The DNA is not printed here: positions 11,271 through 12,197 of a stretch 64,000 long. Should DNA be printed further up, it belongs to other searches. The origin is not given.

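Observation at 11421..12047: Passenger gene of unknown function inside the IS1595 element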

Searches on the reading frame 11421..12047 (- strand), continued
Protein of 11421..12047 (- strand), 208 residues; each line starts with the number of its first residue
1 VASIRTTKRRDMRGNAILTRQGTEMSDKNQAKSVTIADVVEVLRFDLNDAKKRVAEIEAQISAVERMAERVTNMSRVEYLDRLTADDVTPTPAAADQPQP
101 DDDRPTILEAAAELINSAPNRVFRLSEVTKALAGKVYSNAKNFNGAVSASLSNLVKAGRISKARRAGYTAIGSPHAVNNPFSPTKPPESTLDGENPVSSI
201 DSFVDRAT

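Call 52: find_encoding_contigs(protein=P0015, flank=6000)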
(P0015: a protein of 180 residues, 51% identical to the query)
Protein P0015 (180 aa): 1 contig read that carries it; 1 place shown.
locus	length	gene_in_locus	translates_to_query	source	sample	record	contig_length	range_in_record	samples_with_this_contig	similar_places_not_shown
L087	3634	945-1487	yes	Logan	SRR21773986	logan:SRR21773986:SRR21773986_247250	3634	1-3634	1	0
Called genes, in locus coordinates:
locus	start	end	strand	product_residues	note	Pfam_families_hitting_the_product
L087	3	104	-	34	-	?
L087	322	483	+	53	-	PF21983:NikA-like (weak)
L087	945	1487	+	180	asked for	-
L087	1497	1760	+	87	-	-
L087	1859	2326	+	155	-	-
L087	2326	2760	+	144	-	-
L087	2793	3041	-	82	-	-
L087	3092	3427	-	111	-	-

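Call 53: find_encoding_contigs(protein=P0012, flank=6000)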
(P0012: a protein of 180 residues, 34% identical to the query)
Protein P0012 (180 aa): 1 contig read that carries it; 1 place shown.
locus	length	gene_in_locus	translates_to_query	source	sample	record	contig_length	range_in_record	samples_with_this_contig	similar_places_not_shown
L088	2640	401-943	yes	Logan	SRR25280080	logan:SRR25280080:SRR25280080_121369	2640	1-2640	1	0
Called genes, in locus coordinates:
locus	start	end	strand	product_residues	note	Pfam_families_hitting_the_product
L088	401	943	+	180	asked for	-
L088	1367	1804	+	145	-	-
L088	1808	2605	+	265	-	PF00227:Proteasome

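Call 70: find_encoding_contigs(protein=window:11421-12014:-, flank=5000, max_places=6)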
Protein window:11421-12014:- (197 aa): 2 contigs read that carry it; 1 place shown.
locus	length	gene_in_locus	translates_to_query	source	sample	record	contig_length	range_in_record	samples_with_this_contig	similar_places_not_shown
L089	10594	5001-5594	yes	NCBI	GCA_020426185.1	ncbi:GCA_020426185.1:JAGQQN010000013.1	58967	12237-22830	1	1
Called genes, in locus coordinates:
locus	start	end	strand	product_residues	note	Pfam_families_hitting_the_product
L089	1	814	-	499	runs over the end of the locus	PF00884:Sulfatase, PF16347:SGSH_C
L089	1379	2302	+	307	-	PF01261:AP_endonuc_2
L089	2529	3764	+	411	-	PF17159:MASE3 (weak), PF00512:HisKA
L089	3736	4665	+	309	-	PF12760:Zn_ribbon_IS1595, PF12762:DDE_Tnp_IS1595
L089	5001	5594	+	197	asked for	-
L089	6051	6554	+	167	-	PF02518:HATPase_c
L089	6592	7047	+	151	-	PF00072:Response_reg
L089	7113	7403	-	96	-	-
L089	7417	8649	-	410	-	PF04389:Peptidase_M28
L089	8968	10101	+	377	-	PF02012:BNR (faint), PF13088:BNR_2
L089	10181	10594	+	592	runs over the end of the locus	PF07470:Glyco_hydro_88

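Call 71: find_encoding_contigs(protein=window:11421-11975:-, flank=5000, max_places=6)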
Protein window:11421-11975:- (184 aa): 1 contig read that carries it; 1 place shown.
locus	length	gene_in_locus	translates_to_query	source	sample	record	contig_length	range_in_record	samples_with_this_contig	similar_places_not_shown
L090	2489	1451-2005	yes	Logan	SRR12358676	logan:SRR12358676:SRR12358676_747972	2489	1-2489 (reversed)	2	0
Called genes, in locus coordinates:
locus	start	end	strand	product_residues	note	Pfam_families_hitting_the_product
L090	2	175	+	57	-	?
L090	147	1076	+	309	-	PF12760:Zn_ribbon_IS1595, PF12762:DDE_Tnp_IS1595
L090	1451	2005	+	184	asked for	-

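Call 74: fold_search(model_id=the predicted structure, library=viral)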
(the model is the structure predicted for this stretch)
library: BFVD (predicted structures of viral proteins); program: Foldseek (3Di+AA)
matches with E <= 10: 392; with E <= 0.001: 0
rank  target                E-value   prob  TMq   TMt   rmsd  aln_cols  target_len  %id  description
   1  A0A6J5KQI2            6.4e-03  0.98  0.28  0.24  19.5       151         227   14  SaV-like [uncultured Caudovirales phage]
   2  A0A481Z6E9            2.0e-02  1.00  0.27  0.74   3.3        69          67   25  Helix-turn-helix domain protein [Pithovirus LCPAC202]
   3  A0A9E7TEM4            2.6e-02  0.87  0.25  0.29  18.9       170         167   15  (no name in the UniProt tables at hand)
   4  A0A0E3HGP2            2.8e-02  1.00  0.26  0.52   3.2        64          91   20  Uncharacterized protein [Synechococcus phage ACG-2014f]
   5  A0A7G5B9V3            3.2e-02  1.00  0.26  0.61   2.9        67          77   19  Uncharacterized protein [Ralstonia phage Firinga]
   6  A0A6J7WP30            3.6e-02  0.98  0.26  0.08  15.2        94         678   14  AAA domain containing protein [uncultured Caudovirales phage]
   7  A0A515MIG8            3.6e-02  0.96  0.26  0.29  14.6       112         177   16  HTH marR-type domain-containing protein [Gordonia phage SheckWes]
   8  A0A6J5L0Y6            3.6e-02  0.85  0.28  0.23  17.8       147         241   17  OmpR/PhoB-type DNA-binding domain containing protein [uncultured Caudovirales phage]
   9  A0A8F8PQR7            3.9e-02  0.97  0.29  0.26  13.8       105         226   19  Bifunctional linker histone H1/H5 [Clandestinovirus]
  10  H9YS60                4.1e-02  0.72  0.28  0.25  16.1       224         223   15  (no name in the UniProt tables at hand)
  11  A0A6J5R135            4.4e-02  0.91  0.25  0.45   8.8        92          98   14  Uncharacterized protein [uncultured Caudovirales phage]
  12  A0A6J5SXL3            4.7e-02  0.98  0.27  0.59   8.7        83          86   19  Uncharacterized protein [uncultured Caudovirales phage]
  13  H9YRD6                5.0e-02  1.00  0.26  0.68   2.6        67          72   10  (no name in the UniProt tables at hand)
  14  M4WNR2                5.0e-02  0.97  0.29  0.42  16.0       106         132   13  Uncharacterized protein [Mycobacterium phage FF47]
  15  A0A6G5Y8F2            5.4e-02  1.00  0.27  0.17   6.0        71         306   15  (no name in the UniProt tables at hand)
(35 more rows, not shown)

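Call 88: search_protein_families(library=phrogs, proteins=[window:11421-12014:-, L084:4904-5461:+, L084:5461-5805:+, L084:4221-4430:+], max_evalue=0.01)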
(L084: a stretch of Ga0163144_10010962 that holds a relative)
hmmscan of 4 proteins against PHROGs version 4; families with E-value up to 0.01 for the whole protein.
window:11421-12014:- (197 aa): 1 family
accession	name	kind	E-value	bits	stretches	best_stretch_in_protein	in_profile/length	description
phrog_20616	-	unknown function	0.0079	17.3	0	102-154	9-60/77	-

L084:4904-5461:+ (186 aa): 0 families

L084:5461-5805:+ (114 aa): 0 families

L084:4221-4430:+ (69 aa): 4 families
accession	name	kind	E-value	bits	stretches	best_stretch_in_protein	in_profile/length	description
phrog_5333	-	unknown function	4.7e-05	24.5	1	29-68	4-43/64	-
phrog_21736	-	unknown function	9.5e-05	23.9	1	9-46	6-41/94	-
phrog_876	-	transcription regulation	0.0046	17.5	1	19-66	61-107/239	transcriptional repressor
phrog_25971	-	unknown function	0.01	17.2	1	24-68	71-115/116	-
